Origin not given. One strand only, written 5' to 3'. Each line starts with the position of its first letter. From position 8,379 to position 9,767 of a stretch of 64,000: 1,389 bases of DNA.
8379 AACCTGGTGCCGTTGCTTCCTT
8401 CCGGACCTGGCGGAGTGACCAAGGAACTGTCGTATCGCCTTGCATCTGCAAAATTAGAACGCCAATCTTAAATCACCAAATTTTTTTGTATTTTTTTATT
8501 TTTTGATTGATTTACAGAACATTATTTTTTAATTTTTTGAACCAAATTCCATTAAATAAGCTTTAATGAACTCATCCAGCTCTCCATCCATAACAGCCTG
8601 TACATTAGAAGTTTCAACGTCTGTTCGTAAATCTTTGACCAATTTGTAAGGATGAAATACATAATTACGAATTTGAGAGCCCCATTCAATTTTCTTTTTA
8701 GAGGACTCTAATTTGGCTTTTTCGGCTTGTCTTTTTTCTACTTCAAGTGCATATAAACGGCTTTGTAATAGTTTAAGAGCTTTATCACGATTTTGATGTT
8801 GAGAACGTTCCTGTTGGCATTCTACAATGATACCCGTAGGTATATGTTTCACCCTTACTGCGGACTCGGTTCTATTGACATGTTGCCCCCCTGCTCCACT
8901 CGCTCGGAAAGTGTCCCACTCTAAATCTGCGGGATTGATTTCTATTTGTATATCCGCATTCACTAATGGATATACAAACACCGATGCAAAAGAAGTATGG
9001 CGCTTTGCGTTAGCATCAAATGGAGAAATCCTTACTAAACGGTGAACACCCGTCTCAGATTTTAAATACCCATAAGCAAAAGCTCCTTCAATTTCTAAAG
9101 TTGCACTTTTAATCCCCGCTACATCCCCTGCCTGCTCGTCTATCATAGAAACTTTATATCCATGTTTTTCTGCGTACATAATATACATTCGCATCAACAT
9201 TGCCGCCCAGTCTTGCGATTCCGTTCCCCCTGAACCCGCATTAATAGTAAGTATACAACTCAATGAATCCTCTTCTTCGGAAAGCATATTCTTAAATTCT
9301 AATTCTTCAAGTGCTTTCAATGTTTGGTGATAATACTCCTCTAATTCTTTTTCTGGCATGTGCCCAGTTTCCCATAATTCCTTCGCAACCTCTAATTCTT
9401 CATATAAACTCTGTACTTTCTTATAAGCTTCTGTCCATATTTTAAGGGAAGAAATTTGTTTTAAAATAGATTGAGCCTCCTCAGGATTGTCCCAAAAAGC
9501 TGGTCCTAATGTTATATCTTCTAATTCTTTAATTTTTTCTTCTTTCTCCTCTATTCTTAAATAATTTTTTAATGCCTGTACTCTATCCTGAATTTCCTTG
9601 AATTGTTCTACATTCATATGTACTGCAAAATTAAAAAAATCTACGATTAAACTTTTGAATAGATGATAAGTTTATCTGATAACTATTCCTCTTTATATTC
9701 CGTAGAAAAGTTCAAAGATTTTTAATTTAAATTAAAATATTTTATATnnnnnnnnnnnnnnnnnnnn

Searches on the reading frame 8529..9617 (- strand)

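Call 50: search_protein_families(library=ncbifam, proteins=[window:8529-9617:-], max_evalue=1e-10)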
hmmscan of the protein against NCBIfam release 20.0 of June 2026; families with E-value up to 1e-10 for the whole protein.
window:8529-9617:- (362 aa): 5 families
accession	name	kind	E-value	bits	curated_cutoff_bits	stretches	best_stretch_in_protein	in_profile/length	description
TIGR00020.2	prfB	exception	6.1e-157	522.1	370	1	7-356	2-353/353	peptide chain release factor 2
NF001859.2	PRK00591.1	equivalog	9.9e-83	278.1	400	1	23-357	2-341/347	peptide chain release factor 1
TIGR00019.1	prfA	equivalog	8.3e-82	275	423.25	1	21-356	9-348/361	peptide chain release factor 1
TIGR03072.1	release_prfH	equivalog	4.6e-37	127.5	166.65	1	122-318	2-194/200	peptide chain release factor H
NF006718.0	PRK09256.1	equivalog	1.9e-14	53.5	100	0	223-257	8-42/140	alternative ribosome rescue aminoacyl-tRNA hydrolase ArfB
